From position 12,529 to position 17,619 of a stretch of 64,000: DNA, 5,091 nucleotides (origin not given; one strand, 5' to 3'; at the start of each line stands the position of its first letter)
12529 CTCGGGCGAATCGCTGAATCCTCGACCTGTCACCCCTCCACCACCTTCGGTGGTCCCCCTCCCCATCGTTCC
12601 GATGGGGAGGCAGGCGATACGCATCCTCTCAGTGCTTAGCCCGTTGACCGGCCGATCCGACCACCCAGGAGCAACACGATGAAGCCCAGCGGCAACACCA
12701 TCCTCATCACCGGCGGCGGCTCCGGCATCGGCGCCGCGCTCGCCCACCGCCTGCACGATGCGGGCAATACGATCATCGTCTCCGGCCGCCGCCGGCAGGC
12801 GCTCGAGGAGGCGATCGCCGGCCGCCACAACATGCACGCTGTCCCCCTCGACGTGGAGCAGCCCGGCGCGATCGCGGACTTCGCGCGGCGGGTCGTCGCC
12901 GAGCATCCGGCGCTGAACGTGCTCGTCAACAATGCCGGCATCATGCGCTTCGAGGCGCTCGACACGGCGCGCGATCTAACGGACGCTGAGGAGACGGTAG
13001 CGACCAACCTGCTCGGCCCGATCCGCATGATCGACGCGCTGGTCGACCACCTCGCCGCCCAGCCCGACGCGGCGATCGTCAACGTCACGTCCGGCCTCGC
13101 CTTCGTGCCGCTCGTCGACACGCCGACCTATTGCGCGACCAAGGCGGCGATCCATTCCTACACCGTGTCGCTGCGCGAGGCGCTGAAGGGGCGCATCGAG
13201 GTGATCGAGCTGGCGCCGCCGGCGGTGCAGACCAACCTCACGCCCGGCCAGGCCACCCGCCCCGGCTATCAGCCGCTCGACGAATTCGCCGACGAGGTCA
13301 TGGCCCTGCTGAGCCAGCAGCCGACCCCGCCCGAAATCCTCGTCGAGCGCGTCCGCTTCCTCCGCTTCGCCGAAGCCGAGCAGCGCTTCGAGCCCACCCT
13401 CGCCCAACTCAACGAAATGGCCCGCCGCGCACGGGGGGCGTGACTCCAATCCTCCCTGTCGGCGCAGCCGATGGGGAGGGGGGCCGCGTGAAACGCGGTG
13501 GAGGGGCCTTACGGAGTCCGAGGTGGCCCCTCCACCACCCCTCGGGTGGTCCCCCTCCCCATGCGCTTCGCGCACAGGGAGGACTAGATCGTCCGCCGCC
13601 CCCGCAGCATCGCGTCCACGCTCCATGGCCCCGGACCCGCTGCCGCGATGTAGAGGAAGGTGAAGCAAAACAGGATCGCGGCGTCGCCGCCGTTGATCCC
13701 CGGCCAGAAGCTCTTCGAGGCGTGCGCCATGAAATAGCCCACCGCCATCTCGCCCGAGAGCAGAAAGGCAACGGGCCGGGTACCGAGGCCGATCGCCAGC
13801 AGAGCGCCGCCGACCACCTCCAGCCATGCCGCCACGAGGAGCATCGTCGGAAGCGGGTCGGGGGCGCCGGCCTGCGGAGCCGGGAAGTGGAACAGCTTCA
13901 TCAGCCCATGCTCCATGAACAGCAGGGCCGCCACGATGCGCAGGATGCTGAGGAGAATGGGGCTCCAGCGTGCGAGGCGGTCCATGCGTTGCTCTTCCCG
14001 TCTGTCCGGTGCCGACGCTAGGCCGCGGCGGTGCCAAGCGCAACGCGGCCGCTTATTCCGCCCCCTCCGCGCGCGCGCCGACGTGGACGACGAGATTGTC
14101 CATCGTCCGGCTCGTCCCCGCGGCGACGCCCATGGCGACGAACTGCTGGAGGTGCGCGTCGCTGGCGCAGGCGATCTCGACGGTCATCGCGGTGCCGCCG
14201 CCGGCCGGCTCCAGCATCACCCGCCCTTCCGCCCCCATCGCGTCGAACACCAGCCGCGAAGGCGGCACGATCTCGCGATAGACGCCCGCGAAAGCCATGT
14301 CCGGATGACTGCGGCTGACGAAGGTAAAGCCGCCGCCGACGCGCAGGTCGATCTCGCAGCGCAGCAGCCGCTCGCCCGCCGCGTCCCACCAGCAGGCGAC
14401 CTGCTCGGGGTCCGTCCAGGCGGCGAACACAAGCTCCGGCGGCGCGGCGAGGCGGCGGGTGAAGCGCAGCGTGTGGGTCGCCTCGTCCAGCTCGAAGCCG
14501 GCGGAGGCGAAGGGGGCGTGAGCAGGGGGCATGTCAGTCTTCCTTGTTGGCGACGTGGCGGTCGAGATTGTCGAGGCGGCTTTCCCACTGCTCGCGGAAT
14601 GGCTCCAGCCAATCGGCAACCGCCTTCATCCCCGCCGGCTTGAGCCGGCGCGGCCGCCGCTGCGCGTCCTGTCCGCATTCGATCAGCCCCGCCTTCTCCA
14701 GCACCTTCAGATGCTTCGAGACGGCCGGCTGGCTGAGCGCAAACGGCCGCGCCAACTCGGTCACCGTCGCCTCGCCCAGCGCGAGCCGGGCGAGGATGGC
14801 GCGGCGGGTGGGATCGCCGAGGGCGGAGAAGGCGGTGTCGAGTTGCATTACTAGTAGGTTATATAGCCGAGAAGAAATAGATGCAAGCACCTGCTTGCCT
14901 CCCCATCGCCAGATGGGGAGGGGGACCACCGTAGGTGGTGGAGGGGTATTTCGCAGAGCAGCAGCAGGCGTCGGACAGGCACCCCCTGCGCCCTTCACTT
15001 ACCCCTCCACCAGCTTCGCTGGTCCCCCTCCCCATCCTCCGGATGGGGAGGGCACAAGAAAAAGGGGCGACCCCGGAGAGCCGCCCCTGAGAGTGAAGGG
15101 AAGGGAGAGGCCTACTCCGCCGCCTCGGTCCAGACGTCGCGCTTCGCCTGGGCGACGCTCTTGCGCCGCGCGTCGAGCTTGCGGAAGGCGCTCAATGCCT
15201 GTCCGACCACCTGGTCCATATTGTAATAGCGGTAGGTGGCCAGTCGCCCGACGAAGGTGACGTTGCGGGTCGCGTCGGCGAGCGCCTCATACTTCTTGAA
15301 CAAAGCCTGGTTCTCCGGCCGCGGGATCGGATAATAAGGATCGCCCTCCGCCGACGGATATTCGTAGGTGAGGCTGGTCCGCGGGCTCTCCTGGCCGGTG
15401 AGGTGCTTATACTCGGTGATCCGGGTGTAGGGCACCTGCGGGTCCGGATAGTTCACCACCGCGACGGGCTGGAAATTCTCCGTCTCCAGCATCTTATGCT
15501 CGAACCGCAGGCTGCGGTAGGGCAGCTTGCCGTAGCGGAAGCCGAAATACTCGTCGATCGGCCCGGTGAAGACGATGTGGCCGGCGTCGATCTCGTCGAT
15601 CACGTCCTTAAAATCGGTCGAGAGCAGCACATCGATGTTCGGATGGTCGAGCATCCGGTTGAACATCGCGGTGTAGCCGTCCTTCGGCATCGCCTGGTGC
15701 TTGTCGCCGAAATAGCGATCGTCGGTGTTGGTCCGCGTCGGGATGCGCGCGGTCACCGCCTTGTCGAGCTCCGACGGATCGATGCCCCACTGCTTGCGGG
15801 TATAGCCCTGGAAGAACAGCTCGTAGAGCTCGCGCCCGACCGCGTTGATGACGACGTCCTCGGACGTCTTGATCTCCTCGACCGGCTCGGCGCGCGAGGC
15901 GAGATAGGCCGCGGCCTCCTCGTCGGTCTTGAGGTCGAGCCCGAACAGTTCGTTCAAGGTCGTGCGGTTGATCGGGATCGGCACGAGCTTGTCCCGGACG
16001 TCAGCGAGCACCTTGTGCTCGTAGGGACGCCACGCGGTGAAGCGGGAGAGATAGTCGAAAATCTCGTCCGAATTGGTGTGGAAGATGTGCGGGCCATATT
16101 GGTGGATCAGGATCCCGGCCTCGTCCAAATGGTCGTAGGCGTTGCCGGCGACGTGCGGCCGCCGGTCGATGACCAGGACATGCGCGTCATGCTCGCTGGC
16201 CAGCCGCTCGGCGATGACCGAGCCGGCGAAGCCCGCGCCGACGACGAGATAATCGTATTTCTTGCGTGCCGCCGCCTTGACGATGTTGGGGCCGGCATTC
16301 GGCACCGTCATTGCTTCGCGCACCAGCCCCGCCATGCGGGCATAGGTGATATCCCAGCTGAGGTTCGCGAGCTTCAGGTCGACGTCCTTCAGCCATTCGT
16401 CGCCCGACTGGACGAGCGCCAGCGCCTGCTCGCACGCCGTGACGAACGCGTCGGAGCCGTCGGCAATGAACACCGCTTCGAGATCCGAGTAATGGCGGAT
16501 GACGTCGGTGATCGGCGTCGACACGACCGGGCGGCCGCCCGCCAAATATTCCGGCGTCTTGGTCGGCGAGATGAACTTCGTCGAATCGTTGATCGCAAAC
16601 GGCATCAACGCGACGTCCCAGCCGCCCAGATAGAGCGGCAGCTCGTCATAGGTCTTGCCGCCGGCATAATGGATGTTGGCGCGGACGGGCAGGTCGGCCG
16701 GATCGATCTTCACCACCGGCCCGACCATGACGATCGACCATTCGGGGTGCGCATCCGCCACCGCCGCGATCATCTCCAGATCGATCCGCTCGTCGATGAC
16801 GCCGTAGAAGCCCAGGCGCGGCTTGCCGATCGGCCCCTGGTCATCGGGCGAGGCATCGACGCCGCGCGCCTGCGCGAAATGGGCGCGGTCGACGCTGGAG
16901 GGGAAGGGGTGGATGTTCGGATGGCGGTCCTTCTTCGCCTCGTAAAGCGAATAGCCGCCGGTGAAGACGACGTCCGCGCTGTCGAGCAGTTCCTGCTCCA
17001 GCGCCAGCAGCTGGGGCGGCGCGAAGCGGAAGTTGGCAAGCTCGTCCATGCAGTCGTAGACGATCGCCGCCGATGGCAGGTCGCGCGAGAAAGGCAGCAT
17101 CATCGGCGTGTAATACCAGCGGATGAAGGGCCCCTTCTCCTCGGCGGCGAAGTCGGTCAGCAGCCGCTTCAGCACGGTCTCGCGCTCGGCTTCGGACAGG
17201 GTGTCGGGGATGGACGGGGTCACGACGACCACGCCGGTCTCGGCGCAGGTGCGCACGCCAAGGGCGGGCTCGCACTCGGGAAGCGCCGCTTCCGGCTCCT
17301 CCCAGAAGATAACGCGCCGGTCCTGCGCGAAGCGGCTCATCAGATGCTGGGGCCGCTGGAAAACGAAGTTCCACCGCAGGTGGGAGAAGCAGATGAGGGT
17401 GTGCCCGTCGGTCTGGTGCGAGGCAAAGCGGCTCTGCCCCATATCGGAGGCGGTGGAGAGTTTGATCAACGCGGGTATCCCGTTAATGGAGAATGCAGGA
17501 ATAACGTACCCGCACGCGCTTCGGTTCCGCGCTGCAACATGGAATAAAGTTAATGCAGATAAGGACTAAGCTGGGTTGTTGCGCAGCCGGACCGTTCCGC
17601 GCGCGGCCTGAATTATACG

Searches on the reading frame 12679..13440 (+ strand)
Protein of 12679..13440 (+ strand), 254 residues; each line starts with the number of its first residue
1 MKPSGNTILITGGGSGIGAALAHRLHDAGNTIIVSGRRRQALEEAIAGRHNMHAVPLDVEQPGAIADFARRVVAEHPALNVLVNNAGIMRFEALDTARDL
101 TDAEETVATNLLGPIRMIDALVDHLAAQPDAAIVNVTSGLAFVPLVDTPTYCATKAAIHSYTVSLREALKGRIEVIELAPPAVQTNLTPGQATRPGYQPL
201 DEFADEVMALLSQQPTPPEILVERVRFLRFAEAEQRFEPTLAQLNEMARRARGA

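Call 89: search_protein_families(library=pfam, proteins=[window:12679-13440:+], max_evalue=0.001)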
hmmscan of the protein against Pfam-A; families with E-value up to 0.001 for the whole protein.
window:12679-13440:+ (254 aa): 4 families
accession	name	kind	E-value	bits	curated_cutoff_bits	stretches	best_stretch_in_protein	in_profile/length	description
PF00106.31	adh_short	-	7e-40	137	26.6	1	7-189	2-188/195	short chain dehydrogenase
PF13561.12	adh_short_C2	-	3.4e-23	82.9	27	1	15-192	6-185/236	Enoyl-(Acyl carrier protein) reductase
PF08659.16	KR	-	3e-08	34.2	22.6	1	7-160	2-158/180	KR domain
PF01370.27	Epimerase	-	6.5e-06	26.2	20.9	1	8-124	1-105/240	NAD dependent epimerase/dehydratase family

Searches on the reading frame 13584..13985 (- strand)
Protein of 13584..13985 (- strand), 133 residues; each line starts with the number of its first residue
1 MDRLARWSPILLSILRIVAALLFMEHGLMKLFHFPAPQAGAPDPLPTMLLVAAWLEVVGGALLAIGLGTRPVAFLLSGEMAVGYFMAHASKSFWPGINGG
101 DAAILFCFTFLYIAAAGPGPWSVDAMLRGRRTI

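Call 89: search_protein_families(library=pfam, proteins=[window:13584-13985:-], max_evalue=0.001)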
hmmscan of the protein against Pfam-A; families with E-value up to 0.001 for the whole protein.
window:13584-13985:- (133 aa): 1 family
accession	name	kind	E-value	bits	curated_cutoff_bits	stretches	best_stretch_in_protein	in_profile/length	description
PF07681.17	DoxX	-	9.9e-15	55.4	23.6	1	12-89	2-85/85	DoxX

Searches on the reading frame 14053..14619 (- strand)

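Call 89: search_protein_families(library=pfam, proteins=[window:14053-14619:-], max_evalue=0.001)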
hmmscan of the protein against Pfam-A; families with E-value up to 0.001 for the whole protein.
window:14053-14619:- (188 aa): 2 families
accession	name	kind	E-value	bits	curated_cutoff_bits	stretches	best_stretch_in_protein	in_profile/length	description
PF08327.17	AHSA1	-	2e-20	73.7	22.1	1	58-180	1-124/125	Activator of Hsp90 ATPase homolog 1-like protein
PF10604.15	Polyketide_cyc2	-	1.7e-06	28.9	27.4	1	49-176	2-133/142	Polyketide cyclase / dehydrase and lipid transport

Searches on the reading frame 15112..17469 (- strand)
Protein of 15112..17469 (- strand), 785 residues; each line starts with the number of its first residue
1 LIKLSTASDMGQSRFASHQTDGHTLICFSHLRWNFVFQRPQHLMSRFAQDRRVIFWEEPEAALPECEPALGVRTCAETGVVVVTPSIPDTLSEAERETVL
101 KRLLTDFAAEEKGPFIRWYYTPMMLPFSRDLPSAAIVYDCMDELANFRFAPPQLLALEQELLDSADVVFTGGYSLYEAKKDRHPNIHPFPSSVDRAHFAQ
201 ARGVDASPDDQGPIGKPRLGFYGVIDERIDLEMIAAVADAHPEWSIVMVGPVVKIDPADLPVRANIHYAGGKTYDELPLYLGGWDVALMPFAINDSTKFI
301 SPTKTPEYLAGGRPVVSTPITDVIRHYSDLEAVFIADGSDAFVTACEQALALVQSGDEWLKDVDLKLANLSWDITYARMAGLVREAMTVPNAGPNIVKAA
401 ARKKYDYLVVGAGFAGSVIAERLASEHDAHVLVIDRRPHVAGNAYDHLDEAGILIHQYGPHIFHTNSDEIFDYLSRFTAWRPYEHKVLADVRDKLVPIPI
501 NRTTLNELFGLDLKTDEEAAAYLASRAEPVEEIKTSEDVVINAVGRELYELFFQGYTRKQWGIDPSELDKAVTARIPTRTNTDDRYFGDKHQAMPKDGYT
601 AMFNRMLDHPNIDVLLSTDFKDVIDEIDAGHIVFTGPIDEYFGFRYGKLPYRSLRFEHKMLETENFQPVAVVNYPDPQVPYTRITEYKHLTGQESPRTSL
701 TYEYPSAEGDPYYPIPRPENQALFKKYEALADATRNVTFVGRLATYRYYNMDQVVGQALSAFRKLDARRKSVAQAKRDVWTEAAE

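Call 89: search_protein_families(library=pfam, proteins=[window:15112-17469:-], max_evalue=0.001)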
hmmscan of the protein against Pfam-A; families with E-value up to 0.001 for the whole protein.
window:15112-17469:- (785 aa): 6 families
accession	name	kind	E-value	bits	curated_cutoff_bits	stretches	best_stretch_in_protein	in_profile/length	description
PF03275.19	GLF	-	3e-83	279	26.3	1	552-748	2-203/203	UDP-galactopyranose mutase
PF13450.12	NAD_binding_8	-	7.3e-17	61.8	21.9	1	409-477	1-68/68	NAD(P)-binding Rossmann-like domain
PF13692.12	Glyco_trans_1_4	-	1.5e-06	28.9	27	1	231-350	21-140/142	Glycosyl transferases group 1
PF13454.12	NAD_binding_9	-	7.7e-05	23.2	21.8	1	409-455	2-51/155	FAD-NAD(P)-binding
PF03435.24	Sacchrp_dh_NADP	-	0.00011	23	25.1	0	408-444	2-39/129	Saccharopine dehydrogenase NADP binding domain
PF01266.30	DAO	-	0.00027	21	27.9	1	406-443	1-38/353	FAD dependent oxidoreductase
